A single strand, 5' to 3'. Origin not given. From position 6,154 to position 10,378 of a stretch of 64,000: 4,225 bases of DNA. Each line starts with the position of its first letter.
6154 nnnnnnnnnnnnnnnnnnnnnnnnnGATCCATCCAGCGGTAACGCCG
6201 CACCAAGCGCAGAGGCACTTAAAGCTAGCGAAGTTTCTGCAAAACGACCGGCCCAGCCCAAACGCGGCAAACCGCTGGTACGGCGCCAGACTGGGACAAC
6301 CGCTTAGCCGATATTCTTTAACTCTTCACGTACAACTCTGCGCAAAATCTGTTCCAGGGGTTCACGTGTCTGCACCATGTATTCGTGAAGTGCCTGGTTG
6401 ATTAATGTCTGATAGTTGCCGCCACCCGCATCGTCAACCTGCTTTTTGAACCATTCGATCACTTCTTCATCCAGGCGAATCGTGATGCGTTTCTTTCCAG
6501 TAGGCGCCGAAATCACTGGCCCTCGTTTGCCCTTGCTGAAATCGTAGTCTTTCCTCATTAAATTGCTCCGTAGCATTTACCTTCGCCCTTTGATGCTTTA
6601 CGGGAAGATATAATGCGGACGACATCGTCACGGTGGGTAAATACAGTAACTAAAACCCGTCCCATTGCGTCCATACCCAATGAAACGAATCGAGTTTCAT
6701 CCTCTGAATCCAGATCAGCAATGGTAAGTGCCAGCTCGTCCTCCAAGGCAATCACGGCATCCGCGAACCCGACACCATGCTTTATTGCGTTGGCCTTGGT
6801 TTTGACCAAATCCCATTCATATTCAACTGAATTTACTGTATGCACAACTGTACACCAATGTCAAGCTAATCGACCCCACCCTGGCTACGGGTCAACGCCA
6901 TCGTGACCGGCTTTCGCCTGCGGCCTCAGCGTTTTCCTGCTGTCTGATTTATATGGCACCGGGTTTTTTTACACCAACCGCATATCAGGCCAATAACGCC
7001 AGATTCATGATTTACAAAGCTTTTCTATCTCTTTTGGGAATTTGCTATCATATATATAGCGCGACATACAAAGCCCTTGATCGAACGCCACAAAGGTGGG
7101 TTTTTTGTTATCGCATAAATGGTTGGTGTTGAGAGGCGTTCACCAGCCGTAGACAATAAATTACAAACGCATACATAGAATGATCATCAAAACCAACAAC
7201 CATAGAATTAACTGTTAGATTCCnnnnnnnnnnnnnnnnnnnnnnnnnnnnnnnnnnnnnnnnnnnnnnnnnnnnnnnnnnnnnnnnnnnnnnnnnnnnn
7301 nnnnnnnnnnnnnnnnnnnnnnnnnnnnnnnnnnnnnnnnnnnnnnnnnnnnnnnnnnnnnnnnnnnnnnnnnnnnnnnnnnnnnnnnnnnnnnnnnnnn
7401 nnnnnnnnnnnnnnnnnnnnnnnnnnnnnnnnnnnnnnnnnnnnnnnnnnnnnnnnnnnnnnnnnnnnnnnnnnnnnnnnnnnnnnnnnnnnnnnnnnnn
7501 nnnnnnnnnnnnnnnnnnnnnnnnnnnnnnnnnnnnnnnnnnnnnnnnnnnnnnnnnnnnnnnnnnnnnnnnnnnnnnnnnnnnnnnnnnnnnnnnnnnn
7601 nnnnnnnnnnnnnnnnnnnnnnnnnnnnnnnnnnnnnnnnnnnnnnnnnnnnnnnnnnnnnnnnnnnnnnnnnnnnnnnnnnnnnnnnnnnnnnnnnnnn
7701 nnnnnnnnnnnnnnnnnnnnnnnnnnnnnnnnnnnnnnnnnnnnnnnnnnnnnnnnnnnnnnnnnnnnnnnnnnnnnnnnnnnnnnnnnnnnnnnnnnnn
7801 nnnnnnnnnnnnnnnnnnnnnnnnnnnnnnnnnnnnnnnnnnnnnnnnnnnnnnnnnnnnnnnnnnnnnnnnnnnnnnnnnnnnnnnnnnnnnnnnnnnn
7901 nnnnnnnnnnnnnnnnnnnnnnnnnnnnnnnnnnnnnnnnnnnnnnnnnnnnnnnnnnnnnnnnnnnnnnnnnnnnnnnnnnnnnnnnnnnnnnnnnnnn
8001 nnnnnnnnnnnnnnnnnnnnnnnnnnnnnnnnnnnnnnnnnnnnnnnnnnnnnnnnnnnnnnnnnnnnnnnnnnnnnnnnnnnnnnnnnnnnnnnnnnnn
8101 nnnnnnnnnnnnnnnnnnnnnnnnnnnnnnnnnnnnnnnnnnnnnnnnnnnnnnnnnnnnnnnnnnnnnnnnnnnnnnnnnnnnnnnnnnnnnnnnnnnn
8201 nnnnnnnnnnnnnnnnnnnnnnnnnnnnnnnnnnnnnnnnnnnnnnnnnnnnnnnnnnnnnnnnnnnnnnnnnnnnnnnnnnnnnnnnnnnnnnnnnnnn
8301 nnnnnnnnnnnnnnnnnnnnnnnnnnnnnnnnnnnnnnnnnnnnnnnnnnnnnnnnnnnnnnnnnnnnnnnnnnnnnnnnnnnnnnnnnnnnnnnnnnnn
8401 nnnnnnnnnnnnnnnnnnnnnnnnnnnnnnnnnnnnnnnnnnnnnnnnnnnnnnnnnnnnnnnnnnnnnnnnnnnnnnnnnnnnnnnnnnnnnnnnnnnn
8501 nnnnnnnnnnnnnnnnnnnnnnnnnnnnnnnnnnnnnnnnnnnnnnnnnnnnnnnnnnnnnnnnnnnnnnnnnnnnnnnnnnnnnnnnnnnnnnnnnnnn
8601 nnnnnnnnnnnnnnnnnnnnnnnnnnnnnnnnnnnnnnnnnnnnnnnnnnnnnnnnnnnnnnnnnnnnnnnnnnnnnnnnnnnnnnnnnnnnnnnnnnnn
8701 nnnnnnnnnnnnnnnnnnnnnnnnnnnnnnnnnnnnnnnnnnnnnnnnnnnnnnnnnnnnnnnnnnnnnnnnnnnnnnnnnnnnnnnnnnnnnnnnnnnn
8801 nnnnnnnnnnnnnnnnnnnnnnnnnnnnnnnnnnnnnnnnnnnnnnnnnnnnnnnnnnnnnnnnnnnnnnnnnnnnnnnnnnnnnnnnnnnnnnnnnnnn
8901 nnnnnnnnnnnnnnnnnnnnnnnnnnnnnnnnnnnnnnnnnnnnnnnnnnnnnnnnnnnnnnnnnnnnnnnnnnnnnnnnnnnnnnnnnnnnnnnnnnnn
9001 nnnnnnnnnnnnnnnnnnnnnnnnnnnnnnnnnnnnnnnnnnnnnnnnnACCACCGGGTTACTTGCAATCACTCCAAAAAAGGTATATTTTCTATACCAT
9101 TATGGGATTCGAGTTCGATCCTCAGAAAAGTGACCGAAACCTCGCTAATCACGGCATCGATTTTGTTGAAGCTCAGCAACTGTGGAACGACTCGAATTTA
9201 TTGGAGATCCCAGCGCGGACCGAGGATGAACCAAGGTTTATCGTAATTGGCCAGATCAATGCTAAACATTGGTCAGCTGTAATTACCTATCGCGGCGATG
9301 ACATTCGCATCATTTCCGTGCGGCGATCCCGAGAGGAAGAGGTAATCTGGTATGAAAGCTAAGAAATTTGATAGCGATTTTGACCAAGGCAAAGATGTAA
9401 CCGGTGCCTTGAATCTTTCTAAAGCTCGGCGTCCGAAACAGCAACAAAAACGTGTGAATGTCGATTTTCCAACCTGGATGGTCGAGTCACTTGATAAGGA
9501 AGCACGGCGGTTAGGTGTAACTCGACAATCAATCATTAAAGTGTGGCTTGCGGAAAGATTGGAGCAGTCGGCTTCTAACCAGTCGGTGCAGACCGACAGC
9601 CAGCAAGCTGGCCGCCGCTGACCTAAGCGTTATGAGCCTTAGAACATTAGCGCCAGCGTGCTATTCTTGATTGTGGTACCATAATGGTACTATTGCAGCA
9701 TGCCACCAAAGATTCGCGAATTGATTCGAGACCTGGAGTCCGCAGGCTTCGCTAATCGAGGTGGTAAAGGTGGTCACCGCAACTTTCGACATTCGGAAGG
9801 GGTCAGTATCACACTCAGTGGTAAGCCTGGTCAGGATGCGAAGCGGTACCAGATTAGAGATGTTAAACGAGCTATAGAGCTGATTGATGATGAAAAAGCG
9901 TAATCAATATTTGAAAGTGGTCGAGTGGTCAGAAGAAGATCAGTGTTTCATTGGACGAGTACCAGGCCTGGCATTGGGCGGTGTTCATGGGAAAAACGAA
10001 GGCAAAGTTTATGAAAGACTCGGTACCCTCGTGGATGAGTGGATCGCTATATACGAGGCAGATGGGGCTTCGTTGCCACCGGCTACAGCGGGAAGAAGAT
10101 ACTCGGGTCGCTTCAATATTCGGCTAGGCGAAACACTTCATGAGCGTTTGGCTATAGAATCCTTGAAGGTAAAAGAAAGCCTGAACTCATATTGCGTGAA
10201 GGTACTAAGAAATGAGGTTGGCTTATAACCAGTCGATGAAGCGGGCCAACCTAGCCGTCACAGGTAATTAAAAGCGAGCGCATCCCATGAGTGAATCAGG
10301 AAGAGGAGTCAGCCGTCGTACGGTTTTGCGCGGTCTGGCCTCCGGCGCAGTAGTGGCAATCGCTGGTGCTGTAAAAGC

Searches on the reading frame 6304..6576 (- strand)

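Call 6: search_protein_families(library=pfam, proteins=[window:6304-6576:-], max_evalue=0.01)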
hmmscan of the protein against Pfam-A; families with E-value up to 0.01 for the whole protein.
window:6304-6576:- (90 aa): 3 families
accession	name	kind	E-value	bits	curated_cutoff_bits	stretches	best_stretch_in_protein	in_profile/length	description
PF14384.12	BrnA_antitoxin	-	7.2e-13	49.2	26.1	1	18-67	25-68/68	BrnA antitoxin of type II toxin-antitoxin system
PF12441.14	CopG_antitoxin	-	0.0062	17.7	28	1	26-65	40-78/79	CopG antitoxin of type II toxin-antitoxin system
PF01402.27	RHH_1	-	0.0083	16.5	20.5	0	30-66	1-36/39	Ribbon-helix-helix protein, copG family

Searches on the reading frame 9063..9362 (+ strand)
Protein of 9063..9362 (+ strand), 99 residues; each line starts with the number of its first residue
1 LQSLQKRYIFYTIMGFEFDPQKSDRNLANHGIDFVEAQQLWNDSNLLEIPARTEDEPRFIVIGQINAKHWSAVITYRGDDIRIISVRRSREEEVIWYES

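Call 4: search_protein_families(library=pfam, proteins=[window:9063-9362:+], max_evalue=0.01)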
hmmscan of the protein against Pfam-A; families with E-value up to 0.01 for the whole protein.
window:9063-9362:+ (99 aa): 1 family
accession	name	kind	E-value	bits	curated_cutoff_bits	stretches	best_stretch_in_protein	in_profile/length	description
PF04365.19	BrnT_toxin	-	9e-27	93.6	34.5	1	18-93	1-77/77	Ribonuclease toxin, BrnT, of type II toxin-antitoxin system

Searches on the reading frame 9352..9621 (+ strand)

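Call 4: search_protein_families(library=pfam, proteins=[window:9352-9621:+], max_evalue=0.01)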
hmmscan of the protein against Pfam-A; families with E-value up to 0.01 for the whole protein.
window:9352-9621:+ (89 aa): 3 families
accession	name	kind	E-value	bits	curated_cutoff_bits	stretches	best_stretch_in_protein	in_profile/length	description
PF12441.14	CopG_antitoxin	-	2.1e-05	25.6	28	1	8-68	13-78/79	CopG antitoxin of type II toxin-antitoxin system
PF01402.27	RHH_1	-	0.00074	19.8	20.5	1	43-72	10-39/39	Ribbon-helix-helix protein, copG family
PF07878.17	RHH_5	-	0.0069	16.5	26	0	33-63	2-32/43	CopG-like RHH_1 or ribbon-helix-helix domain, RHH_5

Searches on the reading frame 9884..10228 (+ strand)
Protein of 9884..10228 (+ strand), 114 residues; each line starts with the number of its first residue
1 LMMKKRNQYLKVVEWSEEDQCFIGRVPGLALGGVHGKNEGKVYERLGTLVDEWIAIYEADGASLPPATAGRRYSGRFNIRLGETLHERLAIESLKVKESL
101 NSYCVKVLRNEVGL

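Call 4: search_protein_families(library=pfam, proteins=[window:9884-10228:+], max_evalue=0.01)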
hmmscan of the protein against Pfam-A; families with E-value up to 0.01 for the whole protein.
window:9884-10228:+ (114 aa): 2 families
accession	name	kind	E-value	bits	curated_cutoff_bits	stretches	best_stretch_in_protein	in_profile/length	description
PF05534.18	HicB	-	8.4e-09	35.6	21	1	69-108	12-51/51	HicB family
PF21748.3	UPF0150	-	0.0018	18.6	27.3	1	14-65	13-64/64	UPF0150-like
